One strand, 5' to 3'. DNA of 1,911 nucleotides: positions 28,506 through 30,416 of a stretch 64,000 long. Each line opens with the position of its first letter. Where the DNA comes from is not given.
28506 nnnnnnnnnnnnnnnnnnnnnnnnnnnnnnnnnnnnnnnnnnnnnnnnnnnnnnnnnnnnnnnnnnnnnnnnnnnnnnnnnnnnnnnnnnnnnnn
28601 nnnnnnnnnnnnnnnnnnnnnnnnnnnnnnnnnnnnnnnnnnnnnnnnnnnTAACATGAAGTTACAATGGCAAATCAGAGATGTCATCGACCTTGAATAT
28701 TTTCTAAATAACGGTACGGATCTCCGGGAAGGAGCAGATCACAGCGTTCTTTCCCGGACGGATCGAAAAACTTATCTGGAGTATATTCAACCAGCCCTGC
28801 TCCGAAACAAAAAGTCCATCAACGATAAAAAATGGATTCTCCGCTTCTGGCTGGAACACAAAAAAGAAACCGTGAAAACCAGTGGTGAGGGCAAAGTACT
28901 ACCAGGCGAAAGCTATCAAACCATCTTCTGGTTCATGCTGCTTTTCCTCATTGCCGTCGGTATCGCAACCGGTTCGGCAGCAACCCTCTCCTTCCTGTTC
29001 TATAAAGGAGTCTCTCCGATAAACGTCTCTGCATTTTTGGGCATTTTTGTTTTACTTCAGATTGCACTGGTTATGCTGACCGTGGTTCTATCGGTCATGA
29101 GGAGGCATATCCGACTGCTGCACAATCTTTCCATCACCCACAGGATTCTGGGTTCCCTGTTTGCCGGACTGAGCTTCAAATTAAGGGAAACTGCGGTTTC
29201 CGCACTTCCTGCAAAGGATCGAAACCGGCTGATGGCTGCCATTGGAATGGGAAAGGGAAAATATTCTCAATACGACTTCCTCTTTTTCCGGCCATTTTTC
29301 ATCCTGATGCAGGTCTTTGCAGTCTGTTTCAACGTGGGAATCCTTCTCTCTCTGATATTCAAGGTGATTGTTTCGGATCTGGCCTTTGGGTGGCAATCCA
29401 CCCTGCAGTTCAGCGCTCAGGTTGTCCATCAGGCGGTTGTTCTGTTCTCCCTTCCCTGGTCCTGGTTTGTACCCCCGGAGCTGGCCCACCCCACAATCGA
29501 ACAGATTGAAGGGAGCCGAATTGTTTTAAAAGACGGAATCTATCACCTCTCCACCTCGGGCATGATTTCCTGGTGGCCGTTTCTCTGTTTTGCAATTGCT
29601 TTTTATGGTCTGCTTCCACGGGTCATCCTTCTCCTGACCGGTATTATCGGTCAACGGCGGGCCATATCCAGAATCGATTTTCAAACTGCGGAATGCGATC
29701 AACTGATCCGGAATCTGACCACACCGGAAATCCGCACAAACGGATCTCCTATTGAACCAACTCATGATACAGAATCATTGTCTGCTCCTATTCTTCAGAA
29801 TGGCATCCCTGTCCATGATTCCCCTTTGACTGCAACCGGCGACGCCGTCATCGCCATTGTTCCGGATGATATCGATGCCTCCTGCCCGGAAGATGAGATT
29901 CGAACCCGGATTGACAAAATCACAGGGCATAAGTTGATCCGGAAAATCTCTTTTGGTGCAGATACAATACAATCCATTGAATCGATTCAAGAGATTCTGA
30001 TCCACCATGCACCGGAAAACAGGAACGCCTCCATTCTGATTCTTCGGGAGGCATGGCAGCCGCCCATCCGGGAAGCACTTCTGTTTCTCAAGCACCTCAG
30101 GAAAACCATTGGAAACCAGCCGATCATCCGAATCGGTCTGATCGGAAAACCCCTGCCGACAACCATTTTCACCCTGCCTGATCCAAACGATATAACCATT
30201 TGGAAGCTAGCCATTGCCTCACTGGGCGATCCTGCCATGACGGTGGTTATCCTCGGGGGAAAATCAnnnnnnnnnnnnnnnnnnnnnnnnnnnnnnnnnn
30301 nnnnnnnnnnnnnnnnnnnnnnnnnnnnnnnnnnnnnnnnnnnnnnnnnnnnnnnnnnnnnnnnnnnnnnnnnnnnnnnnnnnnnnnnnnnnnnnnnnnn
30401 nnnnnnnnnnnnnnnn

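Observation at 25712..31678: Tightly coupled three-gene operon: pseudokinase-PEGA-FGE-like sensor, polytopic membrane protein, membrane-hairpin GTPase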

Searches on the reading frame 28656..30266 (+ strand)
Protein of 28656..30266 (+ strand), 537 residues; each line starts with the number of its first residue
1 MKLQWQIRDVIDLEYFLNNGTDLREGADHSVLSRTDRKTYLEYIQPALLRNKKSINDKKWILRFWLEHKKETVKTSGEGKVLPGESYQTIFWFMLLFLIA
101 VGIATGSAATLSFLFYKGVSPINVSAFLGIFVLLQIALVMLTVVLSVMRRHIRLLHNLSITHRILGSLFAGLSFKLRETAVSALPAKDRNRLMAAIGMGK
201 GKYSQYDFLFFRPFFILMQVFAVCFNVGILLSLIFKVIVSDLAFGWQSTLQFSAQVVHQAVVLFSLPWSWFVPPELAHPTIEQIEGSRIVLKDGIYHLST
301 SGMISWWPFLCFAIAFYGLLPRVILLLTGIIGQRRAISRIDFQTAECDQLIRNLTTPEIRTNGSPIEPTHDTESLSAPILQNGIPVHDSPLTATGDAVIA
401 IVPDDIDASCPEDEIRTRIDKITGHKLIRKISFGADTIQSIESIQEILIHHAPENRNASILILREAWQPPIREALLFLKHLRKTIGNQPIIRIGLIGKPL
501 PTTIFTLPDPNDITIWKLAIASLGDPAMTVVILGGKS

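Call 3: search_protein_families(library=pfam, proteins=[window:28656-30266:+], max_evalue=0.01)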
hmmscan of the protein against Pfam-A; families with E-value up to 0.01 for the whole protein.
window:28656-30266:+ (537 aa): 1 family
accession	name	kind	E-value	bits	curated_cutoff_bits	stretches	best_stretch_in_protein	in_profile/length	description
PF11067.13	DUF2868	-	2.5e-53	182.1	26.8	1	209-525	23-315/315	Protein of unknown function (DUF2868)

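Call 4: search_protein_families(library=ncbifam, proteins=[window:28656-30266:+], max_evalue=0.01)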
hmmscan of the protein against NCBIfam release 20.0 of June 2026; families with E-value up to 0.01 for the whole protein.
window:28656-30266:+ (537 aa): 0 families

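Call 7: search_protein_families(library=padloc, proteins=[window:28656-30266:+], max_evalue=0.01)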
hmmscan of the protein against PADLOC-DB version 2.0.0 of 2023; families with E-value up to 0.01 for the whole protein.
window:28656-30266:+ (537 aa): 0 families

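Call 33: find_homologous_proteins(query=window:28656-30266:+, max_evalue=0.00001)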
Query window:28656-30266:+ (537 aa): 1717 proteins with E <= 0.00001 among 8000 candidates; the best 120 are listed.
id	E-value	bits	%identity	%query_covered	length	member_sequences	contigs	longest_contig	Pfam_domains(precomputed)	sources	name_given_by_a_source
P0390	0.0e+0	1207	100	100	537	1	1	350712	PF11067.14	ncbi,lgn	-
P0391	0.0e+0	1133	93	100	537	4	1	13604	PF11067.14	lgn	-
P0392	0.0e+0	1026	84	100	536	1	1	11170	PF11067.14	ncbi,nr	ncbi:MAG: hypothetical protein C0403_10400 [Desulfobacterium sp.]|nr:hypothetical protein [Desulfoba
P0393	6.5e-278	941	79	100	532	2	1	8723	PF11067.14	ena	-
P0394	1.3e-209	715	60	100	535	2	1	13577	PF11067.14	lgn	-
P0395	1.1e-205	702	58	100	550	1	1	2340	PF11067.14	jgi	jgi:hypothetical protein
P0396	2.2e-169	583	80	61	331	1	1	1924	PF11067.14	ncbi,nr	ncbi:MAG: DUF2868 domain-containing protein [Deltaproteobacteria bacterium]|nr:MAG: DUF2868 domain-c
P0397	4.9e-156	539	46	100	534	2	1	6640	PF11067.14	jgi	-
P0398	9.0e-151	521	44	100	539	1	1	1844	PF11067.14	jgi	-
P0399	2.5e-149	516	45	100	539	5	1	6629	PF11067.14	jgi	jgi:hypothetical protein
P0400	8.4e-149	515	45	100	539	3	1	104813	PF11067.14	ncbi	ncbi:MAG: DUF2868 domain-containing protein [Desulfobacterales bacterium]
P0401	1.5e-131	458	42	99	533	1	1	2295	PF11067.14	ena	-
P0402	2.7e-130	454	41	100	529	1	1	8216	PF11067.14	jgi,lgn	jgi:hypothetical protein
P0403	8.5e-130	452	42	99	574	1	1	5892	PF11067.14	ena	-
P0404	2.9e-129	450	41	98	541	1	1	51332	PF11067.14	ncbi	ncbi:MAG: DUF2868 domain-containing protein [Desulfobacterales bacterium]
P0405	7.4e-128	446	41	99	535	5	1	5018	PF11067.14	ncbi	-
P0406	2.7e-127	444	42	98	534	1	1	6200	PF11067.14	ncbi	-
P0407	2.9e-125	437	39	98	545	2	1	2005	PF11067.14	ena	-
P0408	3.0e-125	437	41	98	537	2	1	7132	PF11067.14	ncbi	-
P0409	3.5e-125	437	41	98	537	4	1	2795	PF11067.14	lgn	-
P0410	4.0e-125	437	41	99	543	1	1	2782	PF11067.14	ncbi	-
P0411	6.3e-125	436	40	99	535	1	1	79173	PF11067.14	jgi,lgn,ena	-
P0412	7.4e-125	436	40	98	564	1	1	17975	PF11067.14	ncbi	-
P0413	7.8e-125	436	40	98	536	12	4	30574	PF11067.14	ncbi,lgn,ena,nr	ncbi:MAG: DUF2868 domain-containing protein [Desulfobacteraceae bacterium]|nr:DUF2868 domain-contain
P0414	9.3e-125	435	41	98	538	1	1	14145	PF11067.14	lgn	-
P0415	2.5e-124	434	41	98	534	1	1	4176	PF11067.14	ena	-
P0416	7.2e-124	432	40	99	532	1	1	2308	PF11067.14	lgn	-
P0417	1.2e-123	432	40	98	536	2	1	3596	PF11067.14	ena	-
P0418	1.5e-123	431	40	99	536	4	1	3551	PF11067.14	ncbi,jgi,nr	ncbi:MAG: DUF2868 domain-containing protein [Deltaproteobacteria bacterium]|nr:DUF2868 domain-contai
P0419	1.8e-123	431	40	99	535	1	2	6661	PF11067.14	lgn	-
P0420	2.9e-123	430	40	100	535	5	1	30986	PF11067.14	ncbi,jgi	-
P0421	5.1e-123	430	39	100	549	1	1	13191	PF11067.14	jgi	-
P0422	9.6e-123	429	39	98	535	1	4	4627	PF11067.14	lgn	-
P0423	1.2e-122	428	39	98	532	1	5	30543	PF11067.14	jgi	-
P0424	1.7e-122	428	40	99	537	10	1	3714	PF11067.14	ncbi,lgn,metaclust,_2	metaclust:\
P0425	2.1e-122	428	41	100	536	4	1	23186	PF11067.14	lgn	-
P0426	3.9e-122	427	40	98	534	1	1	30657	PF11067.14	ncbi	-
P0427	4.4e-122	427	41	98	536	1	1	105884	PF11067.14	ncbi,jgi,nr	ncbi:MAG: DUF2868 domain-containing protein [Deltaproteobacteria bacterium]|nr:DUF2868 domain-contai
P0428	4.6e-122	426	40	98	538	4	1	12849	PF11067.14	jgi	jgi:hypothetical protein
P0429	5.8e-122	426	38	99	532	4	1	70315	PF11067.14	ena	-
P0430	7.9e-122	426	41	98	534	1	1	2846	PF11067.14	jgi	jgi:hypothetical protein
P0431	1.1e-121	425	40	99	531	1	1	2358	PF11067.14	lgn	-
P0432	1.1e-121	425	40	98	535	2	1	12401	PF11067.14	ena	-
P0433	1.2e-121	425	41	98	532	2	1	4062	PF11067.14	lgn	-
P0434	1.4e-121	425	40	98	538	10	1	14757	PF11067.14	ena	-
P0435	1.4e-121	425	40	99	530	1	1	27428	PF11067.14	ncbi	ncbi:DUF2868 domain-containing protein [Thermodesulfobacteriota bacterium]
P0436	2.1e-121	424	39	98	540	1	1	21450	PF11067.14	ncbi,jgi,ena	-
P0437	3.2e-121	424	41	98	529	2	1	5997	PF11067.14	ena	-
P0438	3.6e-121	423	40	98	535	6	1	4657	PF11067.14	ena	-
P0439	3.7e-121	423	40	98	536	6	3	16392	PF11067.14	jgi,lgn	jgi:hypothetical protein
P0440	7.0e-121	423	40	98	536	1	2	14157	PF11067.14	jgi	jgi:hypothetical protein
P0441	8.0e-121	422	39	99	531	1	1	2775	PF11067.14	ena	-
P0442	9.3e-121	422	40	98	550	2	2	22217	PF11067.14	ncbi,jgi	jgi:hypothetical protein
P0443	1.5e-120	421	40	98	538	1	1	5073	PF11067.14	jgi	jgi:hypothetical protein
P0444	2.0e-120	421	39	98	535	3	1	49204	PF11067.14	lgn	-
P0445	3.9e-120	420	40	99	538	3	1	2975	PF11067.14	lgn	-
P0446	6.0e-120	419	39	98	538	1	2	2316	PF11067.14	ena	-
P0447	7.8e-120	419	39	98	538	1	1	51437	PF11067.14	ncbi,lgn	-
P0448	9.2e-120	419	41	98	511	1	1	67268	PF11067.14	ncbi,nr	ncbi:MAG: DUF2868 domain-containing protein [Desulfobacterales bacterium]|nr:DUF2868 domain-containi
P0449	9.7e-120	419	40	99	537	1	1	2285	PF11067.14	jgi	-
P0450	1.2e-119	419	41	99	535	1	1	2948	PF11067.14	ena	-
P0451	1.2e-119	419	39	99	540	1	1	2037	PF11067.14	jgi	-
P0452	1.3e-119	418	40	99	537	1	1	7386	PF11067.14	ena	-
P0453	2.6e-119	417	39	98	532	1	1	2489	PF11067.14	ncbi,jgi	-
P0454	3.4e-119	417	38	98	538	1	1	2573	PF11067.14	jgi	-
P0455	4.1e-119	417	40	98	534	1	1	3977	PF11067.14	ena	-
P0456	4.2e-119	417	38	98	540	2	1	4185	PF11067.14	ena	-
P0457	5.9e-119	416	38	98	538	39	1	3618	PF11067.14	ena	-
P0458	8.4e-119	416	38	99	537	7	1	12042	PF11067.14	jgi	jgi:hypothetical protein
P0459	8.7e-119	416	40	99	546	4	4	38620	PF11067.14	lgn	-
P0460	8.7e-119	416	40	99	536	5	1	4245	PF11067.14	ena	-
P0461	9.4e-119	416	38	99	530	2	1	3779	PF11067.14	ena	-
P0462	1.1e-118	415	40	99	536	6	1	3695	PF11067.14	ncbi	-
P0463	2.0e-118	414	40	98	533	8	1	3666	PF11067.14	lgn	-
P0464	3.2e-118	414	39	98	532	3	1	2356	PF11067.14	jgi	jgi:hypothetical protein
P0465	3.7e-118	414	39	99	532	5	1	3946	PF11067.14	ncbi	-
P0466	4.4e-118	413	39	99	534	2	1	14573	PF11067.14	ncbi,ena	-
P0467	6.2e-118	413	38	100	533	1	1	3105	PF11067.14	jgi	-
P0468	6.8e-118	413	39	98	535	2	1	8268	PF11067.14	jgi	jgi:hypothetical protein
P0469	7.3e-118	413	40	99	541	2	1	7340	PF11067.14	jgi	-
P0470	1.1e-117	412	39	99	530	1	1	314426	PF11067.14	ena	-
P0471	1.3e-117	412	39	98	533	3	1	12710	PF11067.14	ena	-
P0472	1.4e-117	412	38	99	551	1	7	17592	PF11067.14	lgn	-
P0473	2.1e-117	411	38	98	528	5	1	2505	PF11067.14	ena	-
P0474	2.1e-117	411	40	100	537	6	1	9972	PF11067.14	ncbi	-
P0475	2.1e-117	411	38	98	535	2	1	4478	PF11067.14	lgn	-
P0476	2.4e-117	411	38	99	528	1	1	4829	PF11067.14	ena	-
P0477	2.4e-117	411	39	98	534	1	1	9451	PF11067.14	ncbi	-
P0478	5.0e-117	410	38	98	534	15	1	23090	PF11067.14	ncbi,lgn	ncbi:MAG: DUF2868 domain-containing protein [Pseudomonadota bacterium]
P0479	8.1e-117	409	38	98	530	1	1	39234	PF11067.14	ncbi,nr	ncbi:MAG: DUF2868 domain-containing protein [Desulfobulbaceae bacterium]|nr:DUF2868 domain-containin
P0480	8.8e-117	409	39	100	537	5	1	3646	PF11067.14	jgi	-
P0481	8.8e-117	409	39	99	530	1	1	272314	PF11067.14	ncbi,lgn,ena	-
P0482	9.7e-117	409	39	99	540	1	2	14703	PF11067.14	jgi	-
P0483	9.8e-117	409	38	98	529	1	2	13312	PF11067.14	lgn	-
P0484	1.1e-116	409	39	99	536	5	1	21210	PF11067.14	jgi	jgi:hypothetical protein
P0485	1.2e-116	409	39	98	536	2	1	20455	PF11067.14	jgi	-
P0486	1.3e-116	408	39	98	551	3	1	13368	PF11067.14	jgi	-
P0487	1.5e-116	408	39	99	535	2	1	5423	PF11067.14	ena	-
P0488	1.5e-116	408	39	99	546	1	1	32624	PF11067.14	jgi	jgi:hypothetical protein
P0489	1.7e-116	408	39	99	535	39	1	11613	PF11067.14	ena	-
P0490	1.8e-116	408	39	99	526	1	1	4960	PF11067.14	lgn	-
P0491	2.2e-116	408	39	98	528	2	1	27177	PF11067.14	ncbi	-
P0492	2.6e-116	407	38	99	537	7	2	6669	PF11067.14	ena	-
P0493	3.0e-116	407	38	99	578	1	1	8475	PF11067.14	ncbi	-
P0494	3.0e-116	407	41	97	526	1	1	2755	PF11067.14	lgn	-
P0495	3.0e-116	407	39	99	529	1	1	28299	PF11067.14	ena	-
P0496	4.7e-116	407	38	99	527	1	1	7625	PF11067.14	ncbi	ncbi:DUF2868 domain-containing protein [Thermodesulfobacteriota bacterium]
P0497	5.4e-116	406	37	99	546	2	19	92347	PF11067.14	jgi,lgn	jgi:hypothetical protein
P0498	6.6e-116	406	38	99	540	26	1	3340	PF11067.14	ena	-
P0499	8.1e-116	406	38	99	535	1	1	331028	PF11067.14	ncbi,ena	-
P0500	9.2e-116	406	40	99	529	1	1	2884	PF11067.14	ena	-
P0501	9.3e-116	406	39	98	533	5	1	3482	PF11067.14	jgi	-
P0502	1.4e-115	405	39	98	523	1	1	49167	PF11067.14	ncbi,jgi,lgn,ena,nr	ncbi:MAG: DUF2868 domain-containing protein [Proteobacteria bacterium]|nr:DUF2868 domain-containing 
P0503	1.6e-115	405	38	98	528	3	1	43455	PF11067.14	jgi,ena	-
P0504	1.6e-115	405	38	98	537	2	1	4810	PF11067.14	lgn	-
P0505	1.7e-115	405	41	98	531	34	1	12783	PF11067.14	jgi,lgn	jgi:hypothetical protein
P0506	1.8e-115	405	39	98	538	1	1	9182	PF11067.14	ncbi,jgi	-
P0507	1.8e-115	405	39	99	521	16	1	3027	PF11067.14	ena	-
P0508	2.5e-115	404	39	98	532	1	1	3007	PF11067.14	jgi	-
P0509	2.6e-115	404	38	100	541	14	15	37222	PF11067.14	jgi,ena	-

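Call 50: predict_structure(alignment_id=A3)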
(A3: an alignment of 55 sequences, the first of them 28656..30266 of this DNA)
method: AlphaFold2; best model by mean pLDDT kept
length: 537 residues; sequences in the alignment: 55
mean_pLDDT: 76.1   pTM: 0.71
mean pLDDT of the five models: 76.1, 74.8, 73.5, 72.3, 71.7
residues with pLDDT >= 90: 105; 70-90: 264; 50-70: 127; < 50: 41
segments of 3 or more residues with pLDDT < 50: 22-27, 367-394
pLDDT, mean of each block of 10 residues (from residue 1): 76 78 52 80 88 82 90 76 82 93 96 73 84 93 82 54 56 55 57 54 62 89 97 88 63 84 93 87 72 54 73 95 95 85 76 76 49 37 31 62 87 87 82 73 70 67 90 85 79 91 88 85 79 78
secondary structure, 60 per line:
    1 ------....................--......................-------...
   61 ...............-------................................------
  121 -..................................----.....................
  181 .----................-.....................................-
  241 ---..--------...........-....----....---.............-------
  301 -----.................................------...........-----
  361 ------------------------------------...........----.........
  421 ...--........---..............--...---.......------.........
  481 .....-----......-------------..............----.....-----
elements in order: H7-26 H29-50 H58-75 H83-114 H124-155 H160-181 H186-201 H203-239 H254-264 H266-269 H274-277 H281-293 H306-338 H345-355 E397-403 H404-407 H412-423 E426-433 H437-450 E459-465 H472-485 E491-496 H510-523 E528-532

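Call 66: find_encoding_contigs(protein=P0390, flank=10000, max_places=1)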
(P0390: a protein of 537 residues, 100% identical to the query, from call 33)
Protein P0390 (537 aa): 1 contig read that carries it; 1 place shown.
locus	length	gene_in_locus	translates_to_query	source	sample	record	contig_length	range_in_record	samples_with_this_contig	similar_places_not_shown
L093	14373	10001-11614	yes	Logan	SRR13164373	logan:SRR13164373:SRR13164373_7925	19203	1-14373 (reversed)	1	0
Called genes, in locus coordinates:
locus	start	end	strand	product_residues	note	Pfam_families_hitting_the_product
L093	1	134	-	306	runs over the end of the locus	PF12797:Fer4_2 (faint), PF12838:Fer4_7 (weak), PF13187:Fer4_9 (weak), PF13237:Fer4_10 (weak), PF14697:Fer4_21 (weak), PF00037:Fer4 (weak)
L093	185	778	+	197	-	PF01914:MarC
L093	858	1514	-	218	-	PF13185:GAF_2, PF01590:GAF, PF13492:GAF_3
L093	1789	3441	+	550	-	PF00501:AMP-binding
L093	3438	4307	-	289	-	PF00165:HTH_AraC, PF12833:HTH_18, PF01035:DNA_binding_1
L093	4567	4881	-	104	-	PF06865:Ppnp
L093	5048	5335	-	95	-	PF11867:T1RH-like_C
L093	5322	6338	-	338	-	PF13310:Virulence_RhuM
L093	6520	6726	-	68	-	-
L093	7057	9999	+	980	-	PF00069:Pkinase, PF07714:PK_Tyr_Ser-Thr, PF08308:PEGA, PF13620:CarboxypepD_reg (faint), PF08308:PEGA, PF03781:FGE-sulfatase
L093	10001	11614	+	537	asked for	PF11067:DUF2868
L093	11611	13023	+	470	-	PF01926:MMR_HSR1, PF11981:DUF3482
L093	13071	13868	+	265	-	PF01925:TauE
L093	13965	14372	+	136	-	?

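Call 72: search_protein_families(library=padloc, alignment_id=A3, max_evalue=0.05)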
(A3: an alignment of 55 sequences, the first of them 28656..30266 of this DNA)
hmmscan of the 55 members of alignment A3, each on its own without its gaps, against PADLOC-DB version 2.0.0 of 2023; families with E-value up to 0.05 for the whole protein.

A. member 1, window:28656-30266:+ (537 aa): 0 families

B. families by the number of members that match (of 55 scanned): 3 families
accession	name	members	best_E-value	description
PDLC01604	tm_4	1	0.0098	CAS-VI-B; associated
PDLC00264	LmuC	1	0.025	Unknown function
PDLC02392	pAgo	1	0.038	-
